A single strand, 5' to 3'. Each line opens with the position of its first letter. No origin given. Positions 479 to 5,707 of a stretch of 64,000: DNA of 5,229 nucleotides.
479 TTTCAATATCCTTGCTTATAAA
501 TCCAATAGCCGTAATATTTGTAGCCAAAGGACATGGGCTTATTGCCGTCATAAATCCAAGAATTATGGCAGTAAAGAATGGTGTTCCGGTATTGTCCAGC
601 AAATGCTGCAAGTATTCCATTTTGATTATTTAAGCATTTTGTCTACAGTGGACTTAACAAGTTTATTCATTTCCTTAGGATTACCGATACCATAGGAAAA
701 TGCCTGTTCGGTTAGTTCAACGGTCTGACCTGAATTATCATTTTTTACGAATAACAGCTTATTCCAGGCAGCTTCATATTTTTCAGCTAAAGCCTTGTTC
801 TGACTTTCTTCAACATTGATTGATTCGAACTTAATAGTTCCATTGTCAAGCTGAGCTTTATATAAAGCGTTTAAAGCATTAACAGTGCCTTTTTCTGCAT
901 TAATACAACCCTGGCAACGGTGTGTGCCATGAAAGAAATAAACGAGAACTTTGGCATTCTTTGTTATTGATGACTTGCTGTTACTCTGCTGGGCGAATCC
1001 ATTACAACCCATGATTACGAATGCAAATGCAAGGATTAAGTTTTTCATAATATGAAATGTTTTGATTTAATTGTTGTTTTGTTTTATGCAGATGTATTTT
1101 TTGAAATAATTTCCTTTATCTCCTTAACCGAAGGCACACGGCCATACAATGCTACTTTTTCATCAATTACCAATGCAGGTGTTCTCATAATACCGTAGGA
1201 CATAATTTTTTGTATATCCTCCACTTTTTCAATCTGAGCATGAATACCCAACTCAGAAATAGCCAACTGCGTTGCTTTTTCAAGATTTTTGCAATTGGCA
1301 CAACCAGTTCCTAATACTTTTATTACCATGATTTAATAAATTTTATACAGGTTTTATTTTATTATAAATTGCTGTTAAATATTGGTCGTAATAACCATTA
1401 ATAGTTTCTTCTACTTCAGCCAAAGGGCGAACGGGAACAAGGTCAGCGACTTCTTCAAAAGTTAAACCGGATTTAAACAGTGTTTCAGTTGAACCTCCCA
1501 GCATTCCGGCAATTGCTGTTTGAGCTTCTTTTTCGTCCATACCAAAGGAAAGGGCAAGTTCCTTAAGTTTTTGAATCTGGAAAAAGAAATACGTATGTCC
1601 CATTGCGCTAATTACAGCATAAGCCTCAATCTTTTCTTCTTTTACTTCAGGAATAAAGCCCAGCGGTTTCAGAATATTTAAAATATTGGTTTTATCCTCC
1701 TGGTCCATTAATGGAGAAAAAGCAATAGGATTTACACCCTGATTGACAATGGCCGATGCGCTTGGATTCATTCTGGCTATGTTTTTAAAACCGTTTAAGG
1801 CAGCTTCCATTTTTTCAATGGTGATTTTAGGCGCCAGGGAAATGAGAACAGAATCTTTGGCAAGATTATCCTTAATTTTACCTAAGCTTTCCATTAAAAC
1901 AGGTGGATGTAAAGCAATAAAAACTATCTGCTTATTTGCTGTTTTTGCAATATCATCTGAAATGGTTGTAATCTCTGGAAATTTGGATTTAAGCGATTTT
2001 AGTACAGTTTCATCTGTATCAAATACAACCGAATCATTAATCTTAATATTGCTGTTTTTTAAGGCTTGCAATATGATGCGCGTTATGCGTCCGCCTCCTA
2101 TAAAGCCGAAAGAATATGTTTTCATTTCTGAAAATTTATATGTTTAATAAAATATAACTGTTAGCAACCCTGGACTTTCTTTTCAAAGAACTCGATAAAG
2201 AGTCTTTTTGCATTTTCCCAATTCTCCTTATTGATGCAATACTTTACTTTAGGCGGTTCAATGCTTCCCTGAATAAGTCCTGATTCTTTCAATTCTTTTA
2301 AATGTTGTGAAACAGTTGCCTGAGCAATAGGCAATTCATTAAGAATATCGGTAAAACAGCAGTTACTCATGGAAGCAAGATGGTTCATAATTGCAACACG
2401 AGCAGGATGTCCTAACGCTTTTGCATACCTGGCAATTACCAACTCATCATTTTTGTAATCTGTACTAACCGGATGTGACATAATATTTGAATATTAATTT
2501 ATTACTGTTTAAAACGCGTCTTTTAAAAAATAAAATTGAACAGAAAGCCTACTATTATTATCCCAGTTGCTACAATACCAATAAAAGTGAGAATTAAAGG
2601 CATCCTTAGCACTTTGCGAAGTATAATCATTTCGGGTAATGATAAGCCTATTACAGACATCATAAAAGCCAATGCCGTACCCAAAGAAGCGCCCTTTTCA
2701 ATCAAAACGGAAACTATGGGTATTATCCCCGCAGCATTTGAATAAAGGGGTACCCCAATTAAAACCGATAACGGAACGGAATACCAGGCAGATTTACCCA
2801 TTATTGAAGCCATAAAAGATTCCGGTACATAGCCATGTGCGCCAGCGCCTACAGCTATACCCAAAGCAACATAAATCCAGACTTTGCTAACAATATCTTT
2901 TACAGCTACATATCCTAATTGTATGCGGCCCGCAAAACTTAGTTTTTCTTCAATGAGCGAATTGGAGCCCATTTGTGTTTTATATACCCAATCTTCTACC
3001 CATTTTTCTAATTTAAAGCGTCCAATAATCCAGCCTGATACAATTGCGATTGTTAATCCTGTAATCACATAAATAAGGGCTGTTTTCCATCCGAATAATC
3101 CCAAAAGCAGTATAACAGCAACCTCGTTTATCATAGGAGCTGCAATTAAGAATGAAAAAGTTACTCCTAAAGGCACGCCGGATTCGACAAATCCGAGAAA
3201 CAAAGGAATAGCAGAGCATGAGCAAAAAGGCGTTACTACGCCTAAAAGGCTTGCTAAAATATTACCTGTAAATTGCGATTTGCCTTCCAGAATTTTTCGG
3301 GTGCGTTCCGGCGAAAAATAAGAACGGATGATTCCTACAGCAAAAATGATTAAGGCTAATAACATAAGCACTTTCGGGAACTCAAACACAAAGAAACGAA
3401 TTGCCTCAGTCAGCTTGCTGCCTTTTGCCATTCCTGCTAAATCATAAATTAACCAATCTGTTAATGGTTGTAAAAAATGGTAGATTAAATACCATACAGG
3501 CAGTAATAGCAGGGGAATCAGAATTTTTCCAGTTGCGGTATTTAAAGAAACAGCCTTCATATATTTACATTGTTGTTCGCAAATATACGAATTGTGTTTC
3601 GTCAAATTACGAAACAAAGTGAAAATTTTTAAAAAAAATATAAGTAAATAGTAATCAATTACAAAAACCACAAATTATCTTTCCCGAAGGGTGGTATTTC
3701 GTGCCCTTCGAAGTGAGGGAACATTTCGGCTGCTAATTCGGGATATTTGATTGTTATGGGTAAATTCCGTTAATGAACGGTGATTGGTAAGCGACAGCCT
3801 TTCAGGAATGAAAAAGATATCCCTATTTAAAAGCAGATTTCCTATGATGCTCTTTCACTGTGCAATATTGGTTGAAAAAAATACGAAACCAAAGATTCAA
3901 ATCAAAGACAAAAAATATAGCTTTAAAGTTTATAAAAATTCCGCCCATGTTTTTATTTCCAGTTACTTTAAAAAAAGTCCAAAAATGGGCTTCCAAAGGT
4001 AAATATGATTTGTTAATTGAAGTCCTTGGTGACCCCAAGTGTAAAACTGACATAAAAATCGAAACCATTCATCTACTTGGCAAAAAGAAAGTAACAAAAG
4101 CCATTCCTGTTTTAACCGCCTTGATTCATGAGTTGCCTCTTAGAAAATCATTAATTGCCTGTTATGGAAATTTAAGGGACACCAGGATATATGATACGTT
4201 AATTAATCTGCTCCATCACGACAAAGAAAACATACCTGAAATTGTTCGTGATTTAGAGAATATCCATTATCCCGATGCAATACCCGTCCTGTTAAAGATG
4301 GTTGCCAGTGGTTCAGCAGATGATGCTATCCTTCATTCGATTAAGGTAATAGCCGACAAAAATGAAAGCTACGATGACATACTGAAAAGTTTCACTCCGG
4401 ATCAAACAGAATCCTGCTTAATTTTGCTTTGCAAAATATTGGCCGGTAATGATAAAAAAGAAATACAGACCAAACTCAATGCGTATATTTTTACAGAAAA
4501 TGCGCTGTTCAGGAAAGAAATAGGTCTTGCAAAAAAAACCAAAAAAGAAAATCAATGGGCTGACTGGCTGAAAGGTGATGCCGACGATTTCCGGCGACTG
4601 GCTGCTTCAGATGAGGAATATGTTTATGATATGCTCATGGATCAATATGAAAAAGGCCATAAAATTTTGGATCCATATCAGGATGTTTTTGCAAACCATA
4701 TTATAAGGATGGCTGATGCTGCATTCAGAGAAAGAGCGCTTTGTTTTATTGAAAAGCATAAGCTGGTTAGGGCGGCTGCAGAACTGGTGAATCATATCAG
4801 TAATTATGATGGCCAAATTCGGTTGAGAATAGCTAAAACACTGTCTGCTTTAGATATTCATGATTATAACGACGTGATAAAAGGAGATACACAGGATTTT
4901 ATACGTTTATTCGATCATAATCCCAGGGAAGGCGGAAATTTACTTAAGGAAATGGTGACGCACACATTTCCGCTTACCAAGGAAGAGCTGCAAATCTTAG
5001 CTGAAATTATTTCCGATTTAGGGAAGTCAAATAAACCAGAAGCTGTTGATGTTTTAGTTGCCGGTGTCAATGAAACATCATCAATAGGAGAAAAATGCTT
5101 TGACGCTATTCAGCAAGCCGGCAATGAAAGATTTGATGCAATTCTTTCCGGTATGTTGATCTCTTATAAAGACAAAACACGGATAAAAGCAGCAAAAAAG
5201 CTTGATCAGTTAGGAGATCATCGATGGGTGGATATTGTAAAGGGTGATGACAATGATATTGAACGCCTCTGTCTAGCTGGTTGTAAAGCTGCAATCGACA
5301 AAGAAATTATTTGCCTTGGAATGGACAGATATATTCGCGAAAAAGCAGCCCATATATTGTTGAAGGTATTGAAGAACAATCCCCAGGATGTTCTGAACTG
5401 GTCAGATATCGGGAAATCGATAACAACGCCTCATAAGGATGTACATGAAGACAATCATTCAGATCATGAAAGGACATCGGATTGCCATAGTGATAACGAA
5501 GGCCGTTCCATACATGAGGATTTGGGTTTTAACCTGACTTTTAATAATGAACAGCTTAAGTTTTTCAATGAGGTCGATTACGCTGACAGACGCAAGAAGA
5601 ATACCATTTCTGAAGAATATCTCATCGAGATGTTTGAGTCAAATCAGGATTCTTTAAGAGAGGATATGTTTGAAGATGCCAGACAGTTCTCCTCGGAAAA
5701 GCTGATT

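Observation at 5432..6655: Twin conserved His/Asp/Cys modules with invariant DCHSD closing each half of the HEAT protein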

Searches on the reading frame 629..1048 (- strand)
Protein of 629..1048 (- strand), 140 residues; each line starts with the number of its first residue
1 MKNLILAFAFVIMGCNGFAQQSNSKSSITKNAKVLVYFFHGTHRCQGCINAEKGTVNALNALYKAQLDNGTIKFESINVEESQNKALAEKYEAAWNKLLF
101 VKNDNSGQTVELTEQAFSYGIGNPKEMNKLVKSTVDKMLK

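Call 73: search_protein_families(library=ncbifam, proteins=[window:629-1048:-], max_evalue=0.00001)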
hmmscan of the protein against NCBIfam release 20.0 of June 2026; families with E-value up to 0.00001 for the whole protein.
window:629-1048:- (140 aa): 1 family
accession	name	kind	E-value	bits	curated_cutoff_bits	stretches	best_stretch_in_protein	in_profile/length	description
NF040494.1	nitrored_ArsF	subfamily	1.7e-27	95.9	60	1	34-138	1-106/106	nitrophenyl compound nitroreductase subunit ArsF family protein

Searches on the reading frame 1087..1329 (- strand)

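Call 73: search_protein_families(library=ncbifam, proteins=[window:1087-1329:-], max_evalue=0.00001)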
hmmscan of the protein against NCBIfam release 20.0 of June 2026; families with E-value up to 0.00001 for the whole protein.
window:1087-1329:- (81 aa): 2 families
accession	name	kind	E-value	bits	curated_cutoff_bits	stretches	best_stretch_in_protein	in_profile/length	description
TIGR00412.2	redox_disulf_2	subfamily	6.9e-34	116.1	62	1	3-75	2-74/75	MTH895/ArsE family thioredoxin-like protein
TIGR00411.1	redox_disulf_1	equivalog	2.5e-09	37.1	92.75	1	10-78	11-81/82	MJ0307 family thioredoxin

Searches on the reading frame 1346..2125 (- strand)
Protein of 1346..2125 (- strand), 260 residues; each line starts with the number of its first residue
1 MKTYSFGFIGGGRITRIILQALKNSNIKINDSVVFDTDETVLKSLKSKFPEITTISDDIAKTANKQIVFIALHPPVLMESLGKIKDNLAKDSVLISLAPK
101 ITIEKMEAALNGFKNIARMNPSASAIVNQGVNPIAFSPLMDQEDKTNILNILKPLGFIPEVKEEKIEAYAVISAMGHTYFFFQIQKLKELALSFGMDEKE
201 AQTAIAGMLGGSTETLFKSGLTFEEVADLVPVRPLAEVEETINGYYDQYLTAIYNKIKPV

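Call 73: search_protein_families(library=ncbifam, proteins=[window:1346-2125:-], max_evalue=0.00001)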
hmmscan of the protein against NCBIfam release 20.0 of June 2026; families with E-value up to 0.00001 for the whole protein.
window:1346-2125:- (260 aa): 6 families
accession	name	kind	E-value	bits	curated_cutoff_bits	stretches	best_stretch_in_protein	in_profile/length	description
TIGR00112.1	proC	equivalog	3.9e-30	105.4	196.75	1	7-228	2-224/263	pyrroline-5-carboxylate reductase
NF005814.0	PRK07680.1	equivalog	1.5e-18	66.9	278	1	6-233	3-230/275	late competence protein ComER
NF005813.0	PRK07679.1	exception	2.5e-17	63.2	404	1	3-218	3-219/279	pyrroline-5-carboxylate reductase ProI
NF005384.0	PRK06928.1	exception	8.5e-15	55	301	1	6-230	4-230/277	pyrroline-5-carboxylate reductase ProG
NF005063.0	PRK06476.1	equivalog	1.6e-12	47.6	254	1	6-220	3-209/258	pyrroline-5-carboxylate reductase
NF008839.0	PRK11880.2-4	equivalog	1.5e-07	31.1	288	1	8-216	6-203/252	pyrroline-5-carboxylate reductase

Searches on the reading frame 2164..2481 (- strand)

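Call 73: search_protein_families(library=ncbifam, proteins=[window:2164-2481:-], max_evalue=0.00001)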
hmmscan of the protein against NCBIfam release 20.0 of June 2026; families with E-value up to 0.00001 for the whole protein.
window:2164-2481:- (106 aa): 8 families
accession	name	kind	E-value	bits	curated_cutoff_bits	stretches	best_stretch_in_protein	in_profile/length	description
NF033788.1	HTH_metalloreg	subfamily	6.2e-17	61.2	55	1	17-89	2-74/77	metalloregulator ArsR/SmtB family transcription factor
NF041413.1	ArsR_Rv2640c_fam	equivalog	4.7e-10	39.9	155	1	10-86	26-104/118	Rv2640c family ArsR-like transcriptional regulator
NF033789.1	repress_SdpR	subfamily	1.4e-09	37.7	100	1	21-95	3-76/79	autorepressor SdpR family transcription factor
NF053755.1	MsvR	equivalog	1.5e-07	31.3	220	1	21-76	8-62/236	transcriptional factor MsvR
NF045707.1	Dbac_1936_reg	equivalog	3.8e-07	30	115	1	16-83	7-73/99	ArsR/SmtB-type metalloregulator TsoR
NF047906.1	CdPbTransRegCmtR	equivalog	4.7e-07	29.7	150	1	13-92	8-86/104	Cd(II)/Pb(II)-sensing metalloregulatory transcriptional regulator CmtR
NF052532.1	TransRegPagRBaca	equivalog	7.4e-07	29.2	170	1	19-90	20-90/99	transcriptional repressor PagR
NF040642.1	sulf_sens_BigR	equivalog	3.4e-06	27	155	1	16-86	10-79/95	sulfite-sensing transcriptional repressor BigR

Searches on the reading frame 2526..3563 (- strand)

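Call 73: search_protein_families(library=ncbifam, proteins=[window:2526-3563:-], max_evalue=0.00001)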
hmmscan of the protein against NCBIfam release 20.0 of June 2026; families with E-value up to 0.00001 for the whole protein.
window:2526-3563:- (346 aa): 2 families
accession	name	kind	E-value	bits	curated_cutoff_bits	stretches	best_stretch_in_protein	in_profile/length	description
NF040736.1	efflux_SaoE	equivalog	4.2e-39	134.8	325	1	68-345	23-297/352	efflux transporter SaoE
NF033936.1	CuZnOut_SO0444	equivalog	2.7e-27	95.8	300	2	68-187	13-129/351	SO_0444 family Cu/Zn efflux transporter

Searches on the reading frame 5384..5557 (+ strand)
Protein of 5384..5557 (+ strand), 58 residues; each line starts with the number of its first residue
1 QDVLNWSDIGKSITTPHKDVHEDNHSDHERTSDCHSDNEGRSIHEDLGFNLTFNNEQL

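Call 13: find_homologous_proteins(query=A2, max_evalue=0.1)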
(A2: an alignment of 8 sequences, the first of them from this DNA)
Query A2 (8 sequences): 6 candidates shared short words with the query, none scored E <= 0.1.
